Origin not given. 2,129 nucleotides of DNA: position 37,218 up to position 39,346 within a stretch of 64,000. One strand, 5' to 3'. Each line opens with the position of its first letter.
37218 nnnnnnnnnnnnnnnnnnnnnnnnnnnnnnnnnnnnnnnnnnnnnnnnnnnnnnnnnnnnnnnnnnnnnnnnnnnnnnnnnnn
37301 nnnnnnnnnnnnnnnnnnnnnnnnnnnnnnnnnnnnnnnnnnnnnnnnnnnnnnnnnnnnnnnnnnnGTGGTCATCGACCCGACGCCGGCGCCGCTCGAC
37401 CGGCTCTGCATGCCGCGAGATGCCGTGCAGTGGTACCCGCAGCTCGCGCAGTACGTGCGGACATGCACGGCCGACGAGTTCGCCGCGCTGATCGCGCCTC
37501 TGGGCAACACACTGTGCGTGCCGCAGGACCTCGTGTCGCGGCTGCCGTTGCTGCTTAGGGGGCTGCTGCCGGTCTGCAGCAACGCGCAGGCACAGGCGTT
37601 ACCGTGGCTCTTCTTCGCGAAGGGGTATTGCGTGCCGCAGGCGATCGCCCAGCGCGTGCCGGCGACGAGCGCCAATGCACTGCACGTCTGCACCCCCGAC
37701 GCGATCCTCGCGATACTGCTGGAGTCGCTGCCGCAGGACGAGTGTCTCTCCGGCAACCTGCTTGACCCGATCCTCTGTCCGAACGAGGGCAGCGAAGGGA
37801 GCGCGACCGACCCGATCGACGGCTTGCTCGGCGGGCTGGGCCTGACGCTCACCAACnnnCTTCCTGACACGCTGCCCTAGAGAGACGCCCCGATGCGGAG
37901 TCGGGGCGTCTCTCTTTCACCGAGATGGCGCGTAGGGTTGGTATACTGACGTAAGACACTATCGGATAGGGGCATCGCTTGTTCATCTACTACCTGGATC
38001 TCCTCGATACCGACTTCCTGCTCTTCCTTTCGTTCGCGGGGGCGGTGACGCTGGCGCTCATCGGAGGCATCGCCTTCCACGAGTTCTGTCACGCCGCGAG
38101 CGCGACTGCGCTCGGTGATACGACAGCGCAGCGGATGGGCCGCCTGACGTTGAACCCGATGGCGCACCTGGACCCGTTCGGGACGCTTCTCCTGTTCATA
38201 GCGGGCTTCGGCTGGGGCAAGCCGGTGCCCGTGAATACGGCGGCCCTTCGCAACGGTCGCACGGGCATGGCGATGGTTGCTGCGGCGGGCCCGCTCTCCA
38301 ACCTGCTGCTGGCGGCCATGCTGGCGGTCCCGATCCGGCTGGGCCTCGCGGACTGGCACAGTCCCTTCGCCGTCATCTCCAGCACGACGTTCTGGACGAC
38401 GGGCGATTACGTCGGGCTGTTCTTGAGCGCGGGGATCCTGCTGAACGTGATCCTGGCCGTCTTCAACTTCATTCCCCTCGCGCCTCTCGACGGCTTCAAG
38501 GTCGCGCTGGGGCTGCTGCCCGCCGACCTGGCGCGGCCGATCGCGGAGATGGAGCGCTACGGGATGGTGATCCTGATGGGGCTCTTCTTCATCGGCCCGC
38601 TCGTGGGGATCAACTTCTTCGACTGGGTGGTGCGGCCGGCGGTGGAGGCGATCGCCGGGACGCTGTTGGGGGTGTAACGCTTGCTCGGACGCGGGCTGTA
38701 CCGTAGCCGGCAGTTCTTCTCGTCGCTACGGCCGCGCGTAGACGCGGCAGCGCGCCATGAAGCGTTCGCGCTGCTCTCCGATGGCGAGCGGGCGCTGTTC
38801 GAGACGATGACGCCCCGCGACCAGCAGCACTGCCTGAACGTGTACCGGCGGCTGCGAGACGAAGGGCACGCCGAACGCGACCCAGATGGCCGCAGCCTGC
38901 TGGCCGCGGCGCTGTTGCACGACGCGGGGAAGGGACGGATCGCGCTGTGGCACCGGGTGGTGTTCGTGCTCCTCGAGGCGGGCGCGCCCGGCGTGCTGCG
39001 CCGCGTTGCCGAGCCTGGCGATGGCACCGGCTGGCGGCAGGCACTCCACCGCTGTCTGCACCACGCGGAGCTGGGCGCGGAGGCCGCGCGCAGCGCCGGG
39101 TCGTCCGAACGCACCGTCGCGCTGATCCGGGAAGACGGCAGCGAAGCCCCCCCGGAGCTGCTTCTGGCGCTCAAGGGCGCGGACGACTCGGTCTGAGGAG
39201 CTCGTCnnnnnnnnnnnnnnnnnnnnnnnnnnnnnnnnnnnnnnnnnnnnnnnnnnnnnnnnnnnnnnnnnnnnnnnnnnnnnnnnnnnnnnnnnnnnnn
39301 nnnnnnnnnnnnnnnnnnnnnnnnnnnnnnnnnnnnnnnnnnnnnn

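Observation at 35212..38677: Duplicated ECF sigma genes with a Cys-repeat anti-sigma and a site-2 protease in one cluster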

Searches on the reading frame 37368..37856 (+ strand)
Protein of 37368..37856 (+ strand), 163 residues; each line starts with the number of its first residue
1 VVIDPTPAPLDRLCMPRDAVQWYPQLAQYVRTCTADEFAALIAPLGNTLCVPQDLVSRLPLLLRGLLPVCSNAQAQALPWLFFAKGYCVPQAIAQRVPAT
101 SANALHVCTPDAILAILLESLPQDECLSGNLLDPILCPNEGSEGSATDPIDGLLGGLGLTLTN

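Call 34: search_protein_representatives(alignment_id=A3)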
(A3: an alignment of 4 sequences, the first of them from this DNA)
Query: 4 sequences, 140 profile positions. Proteins with E-value up to 0.001 (for the whole library): 7; up to 1e-10: 7; up to 1e-30: 5. The best 7 are listed.
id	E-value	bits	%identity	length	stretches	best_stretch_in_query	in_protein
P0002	1.7e-55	202.8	-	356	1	1-130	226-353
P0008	1.6e-46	173.8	-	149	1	17-139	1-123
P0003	2.3e-45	170.0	-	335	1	1-97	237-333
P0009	1.2e-42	161.2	-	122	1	20-140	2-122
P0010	5.8e-39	149.2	-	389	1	2-134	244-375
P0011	1.6e-19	86.2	-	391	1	6-130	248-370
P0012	2.6e-12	62.9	-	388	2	2-76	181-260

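Call 59: search_protein_families(library=pfam, proteins=[P0010, P0011, P0012], max_evalue=1)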
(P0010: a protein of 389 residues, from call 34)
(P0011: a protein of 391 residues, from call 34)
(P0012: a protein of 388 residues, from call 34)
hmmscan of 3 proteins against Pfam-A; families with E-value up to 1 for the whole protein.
P0010 (389 aa): 0 families

P0011 (391 aa): 0 families

P0012 (388 aa): 1 family
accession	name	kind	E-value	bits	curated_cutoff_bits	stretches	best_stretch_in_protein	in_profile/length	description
PF25015.1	RBD_AKAP-17A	-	0.0076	16.4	27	0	229-261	87-118/220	AKAP-17A-like, RNA-binding domain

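Call 66: find_encoding_contigs(protein=P0012, flank=5000, max_places=2)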
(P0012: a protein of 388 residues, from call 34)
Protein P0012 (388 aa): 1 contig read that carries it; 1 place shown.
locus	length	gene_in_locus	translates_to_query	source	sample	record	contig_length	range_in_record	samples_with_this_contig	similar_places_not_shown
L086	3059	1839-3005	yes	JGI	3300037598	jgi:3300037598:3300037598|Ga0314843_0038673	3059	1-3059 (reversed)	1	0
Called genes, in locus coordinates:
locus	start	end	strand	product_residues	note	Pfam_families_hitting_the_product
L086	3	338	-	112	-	?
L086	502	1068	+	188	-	PF07638:Sigma70_ECF, PF04542:Sigma70_r2, PF08281:Sigma70_r4_2, PF04545:Sigma70_r4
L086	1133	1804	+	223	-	PF04542:Sigma70_r2 (weak), PF04545:Sigma70_r4, PF08281:Sigma70_r4_2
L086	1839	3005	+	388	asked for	-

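Call 67: find_encoding_contigs(protein=P0010, flank=5000, max_places=2)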
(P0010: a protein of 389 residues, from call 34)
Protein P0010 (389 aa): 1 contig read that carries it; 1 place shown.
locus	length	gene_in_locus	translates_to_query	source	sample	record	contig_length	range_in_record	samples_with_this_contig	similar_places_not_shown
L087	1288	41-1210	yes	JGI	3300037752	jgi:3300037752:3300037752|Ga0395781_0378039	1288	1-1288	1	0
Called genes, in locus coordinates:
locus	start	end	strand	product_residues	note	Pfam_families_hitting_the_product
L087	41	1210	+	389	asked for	-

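Call 68: find_encoding_contigs(protein=P0011, flank=5000, max_places=2)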
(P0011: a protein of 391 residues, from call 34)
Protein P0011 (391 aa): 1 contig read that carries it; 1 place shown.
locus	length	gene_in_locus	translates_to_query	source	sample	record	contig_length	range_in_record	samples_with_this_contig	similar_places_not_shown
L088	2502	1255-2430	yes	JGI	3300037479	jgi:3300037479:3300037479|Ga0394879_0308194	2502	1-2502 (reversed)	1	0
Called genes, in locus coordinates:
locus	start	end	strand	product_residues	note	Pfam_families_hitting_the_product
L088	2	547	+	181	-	?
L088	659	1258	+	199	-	PF08281:Sigma70_r4_2 (weak), PF04545:Sigma70_r4 (weak)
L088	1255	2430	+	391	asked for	-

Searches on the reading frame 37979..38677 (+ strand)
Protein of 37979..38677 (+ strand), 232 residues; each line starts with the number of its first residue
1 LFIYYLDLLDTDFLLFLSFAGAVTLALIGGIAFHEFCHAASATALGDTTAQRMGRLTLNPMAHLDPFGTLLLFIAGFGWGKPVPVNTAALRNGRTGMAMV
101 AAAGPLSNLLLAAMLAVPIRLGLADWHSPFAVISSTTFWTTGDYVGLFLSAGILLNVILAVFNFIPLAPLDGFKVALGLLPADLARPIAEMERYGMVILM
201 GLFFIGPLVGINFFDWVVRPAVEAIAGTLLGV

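Call 3: search_protein_families(library=pfam, proteins=[window:37979-38677:+], max_evalue=0.1)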
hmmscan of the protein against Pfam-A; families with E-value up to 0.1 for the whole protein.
window:37979-38677:+ (232 aa): 1 family
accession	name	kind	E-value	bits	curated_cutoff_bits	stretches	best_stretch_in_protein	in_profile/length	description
PF02163.28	Peptidase_M50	-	2.5e-09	37.2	27.2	1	24-196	3-211/221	Peptidase family M50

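Call 7: search_protein_families(library=ncbifam, proteins=[window:37979-38677:+], max_evalue=0.1)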
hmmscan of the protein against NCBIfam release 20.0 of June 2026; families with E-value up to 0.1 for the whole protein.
window:37979-38677:+ (232 aa): 1 family
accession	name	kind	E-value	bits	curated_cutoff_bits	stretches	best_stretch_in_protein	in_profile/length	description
NF041824.1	daptide_HExxH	equivalog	0.049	12.8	300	0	21-54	161-193/379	daptide biosynthesis intramembrane metalloprotease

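Call 16: find_related_loci(query=A2, collection=genome_contigs, flank=7000)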
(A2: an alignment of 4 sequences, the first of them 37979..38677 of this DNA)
Query A2 (232 aa) in genome_contigs; peptide patterns used: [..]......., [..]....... (x = any residue, [..] = any of these).
599 stretches matched a pattern (row limit reached: there are more); 551 encode a relative of the query (tblastn E <= 1e-3); the best 80 are kept; 80 distinct loci.
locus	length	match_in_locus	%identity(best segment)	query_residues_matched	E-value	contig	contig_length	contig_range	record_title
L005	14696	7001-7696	73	1-232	6e-106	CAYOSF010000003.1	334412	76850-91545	MAG TPA_asm: uncultured Dehalococcoidia bacterium isolate SRP323688_co1_41 genome assembly, contig: NODE_38_length_33441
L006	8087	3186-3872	72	5-232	1e-103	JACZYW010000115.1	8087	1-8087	MAG: Chloroflexota bacterium isolate B27T3L8 B27T3L8_NODE3080, whole genome shotgun sequence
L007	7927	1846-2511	56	3-225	2e-67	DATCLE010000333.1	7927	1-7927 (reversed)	MAG TPA_asm: Dehalococcoidia bacterium isolate SMAG_U7114 k141_158294, whole genome shotgun sequence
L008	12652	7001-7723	49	1-232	5e-66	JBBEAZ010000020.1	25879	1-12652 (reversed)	MAG: Dehalococcoidia bacterium isolate LejiaF_64_43 Lejia_F_2775_length_25879_cov_26, whole genome shotgun sequence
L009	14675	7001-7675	52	5-223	3e-65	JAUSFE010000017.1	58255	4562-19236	MAG: Dehalococcoidia bacterium isolate E14_maxbin.284_sub E14_k141_1412528, whole genome shotgun sequence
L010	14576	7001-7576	56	1-195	4e-64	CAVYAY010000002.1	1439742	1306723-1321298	MAG: uncultured Chloroflexia bacterium isolate MFD04944.bin.2.8 genome assembly, contig: contig_26219, whole genome shot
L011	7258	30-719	51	16-232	6e-64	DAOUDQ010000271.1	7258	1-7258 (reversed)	MAG TPA_asm: Dehalococcoidia bacterium isolate M62_289 185401, whole genome shotgun sequence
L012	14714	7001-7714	51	3-232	7e-63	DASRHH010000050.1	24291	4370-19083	MAG TPA_asm: Dehalococcoidia bacterium isolate SMAG_U10079 k141_1352258, whole genome shotgun sequence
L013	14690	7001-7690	51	1-228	1e-62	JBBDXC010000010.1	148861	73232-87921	MAG: Dehalococcoidia bacterium isolate LejiaD_65_29 Lejia_D_222_length_148861_cov_17, whole genome shotgun sequence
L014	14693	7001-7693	48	3-232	6e-62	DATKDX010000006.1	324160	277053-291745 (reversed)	MAG TPA_asm: Dehalococcoidia bacterium isolate SMAG_U14484 k141_2918869, whole genome shotgun sequence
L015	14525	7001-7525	59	25-200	3e-60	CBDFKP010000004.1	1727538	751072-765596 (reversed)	MAG: Dehalococcoidia bacterium isolate 54f7828e-2c5e-4b54-8adc-feff5b35415e genome assembly, contig: contig_4, whole gen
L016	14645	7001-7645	52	1-218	2e-60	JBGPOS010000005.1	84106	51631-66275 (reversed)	MAG: Tepidiformaceae bacterium isolate OBJ_0618_7090110_186 k141_2026258_length_84106_cov_46.9649, whole genome shotgun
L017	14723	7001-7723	52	5-232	2e-60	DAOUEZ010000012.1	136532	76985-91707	MAG TPA_asm: Dehalococcoidia bacterium isolate N9_412 k139_1615808, whole genome shotgun sequence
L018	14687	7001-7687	49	1-230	6e-60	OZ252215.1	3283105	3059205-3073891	MAG: Dehalococcoidia bacterium isolate f790cd15-5f21-4149-8e86-57a76e5ce5f8 genome assembly, chromosome: 1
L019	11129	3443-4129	51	5-232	1e-59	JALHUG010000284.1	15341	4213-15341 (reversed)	MAG: Dehalococcoidia bacterium isolate PFL44 seq_4299795, whole genome shotgun sequence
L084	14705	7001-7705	47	1-231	3e-49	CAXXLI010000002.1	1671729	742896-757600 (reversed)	MAG: Dehalococcoidia bacterium isolate 9897fa5f-a7d9-472a-8fac-ec7462edf643 genome assembly, contig: contig_2, whole gen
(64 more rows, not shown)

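Call 51: search_protein_families(library=pfam, alignment_id=A8, max_evalue=0.00001)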
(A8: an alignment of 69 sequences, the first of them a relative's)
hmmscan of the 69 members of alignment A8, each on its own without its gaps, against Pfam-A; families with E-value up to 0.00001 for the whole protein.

A. member 1, L007:286-1674:- (462 aa): 1 family
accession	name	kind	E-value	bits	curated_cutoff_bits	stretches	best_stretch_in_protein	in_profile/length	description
PF07676.18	PD40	-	6e-07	29.7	20.9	0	348-366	2-20/38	WD40-like Beta Propeller Repeat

B. families by the number of members that match (of 69 scanned): 72 families (the first 25 are shown)
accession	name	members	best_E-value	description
PF00575.29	S1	6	1.2e-63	S1 RNA binding domain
PF23459.1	S1_RRP5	5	1.4e-17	RRP5 S1 domain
PF21710.3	Spt6_S1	5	2e-09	Spt6, S1/OB domain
PF13509.12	S1_2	5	6.9e-07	S1 domain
PF03841.19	SelA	3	3.6e-142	L-seryl-tRNA selenium transferase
PF08811.16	DUF1800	3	7.2e-103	Protein of unknown function (DUF1800)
PF12390.13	Se-cys_synth_N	3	1.3e-09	Selenocysteine synthase N terminal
PF01425.27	Amidase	2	1.9e-160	Amidase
PF02515.22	CoA_transf_3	2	3e-109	CoA-transferase family III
PF03446.21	NAD_binding_2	2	3e-46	NAD binding domain of 6-phosphogluconate dehydrogenase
PF00005.33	ABC_tran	2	1.6e-31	ABC transporter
PF14833.11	NAD_binding_11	2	8.8e-22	NAD-binding of NADP-dependent 3-hydroxyisobutyrate dehydrogenase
PF13304.12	AAA_21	2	2.5e-13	AAA domain, putative AbiEii toxin, Type IV TA system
PF12399.14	BCA_ABC_TP_C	2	5e-11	Branched-chain amino acid ATP-binding cassette transporter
PF03807.23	F420_oxidored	2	2.4e-06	NADP oxidoreductase coenzyme F420-dependent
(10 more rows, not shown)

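Call 58: search_solved_structures(query=A2, max_evalue=1, show_alignments=2)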
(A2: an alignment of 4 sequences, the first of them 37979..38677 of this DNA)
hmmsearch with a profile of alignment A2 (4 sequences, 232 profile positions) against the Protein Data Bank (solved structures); distinct sequences matched with E-value up to 1: 0.

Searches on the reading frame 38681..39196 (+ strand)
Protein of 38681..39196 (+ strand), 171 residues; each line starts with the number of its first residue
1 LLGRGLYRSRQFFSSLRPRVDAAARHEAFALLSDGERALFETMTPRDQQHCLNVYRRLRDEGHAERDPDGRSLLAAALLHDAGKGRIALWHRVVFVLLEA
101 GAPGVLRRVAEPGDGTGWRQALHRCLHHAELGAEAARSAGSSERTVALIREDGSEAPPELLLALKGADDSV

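Call 3: search_protein_families(library=pfam, proteins=[window:38681-39196:+], max_evalue=0.1)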
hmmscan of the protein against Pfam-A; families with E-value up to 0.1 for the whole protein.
window:38681-39196:+ (171 aa): 1 family
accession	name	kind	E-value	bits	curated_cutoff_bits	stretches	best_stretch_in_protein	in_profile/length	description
PF01966.28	HD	-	8.8e-05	23.2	22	1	49-88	3-42/116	HD domain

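Call 7: search_protein_families(library=ncbifam, proteins=[window:38681-39196:+], max_evalue=0.1)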
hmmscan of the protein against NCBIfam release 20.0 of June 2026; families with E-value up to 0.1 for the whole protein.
window:38681-39196:+ (171 aa): 1 family
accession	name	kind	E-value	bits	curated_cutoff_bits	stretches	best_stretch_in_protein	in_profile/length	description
TIGR00277.1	HDIG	domain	9.6e-05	22.2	27.6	1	49-152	7-81/84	HDIG domain-containing metalloprotein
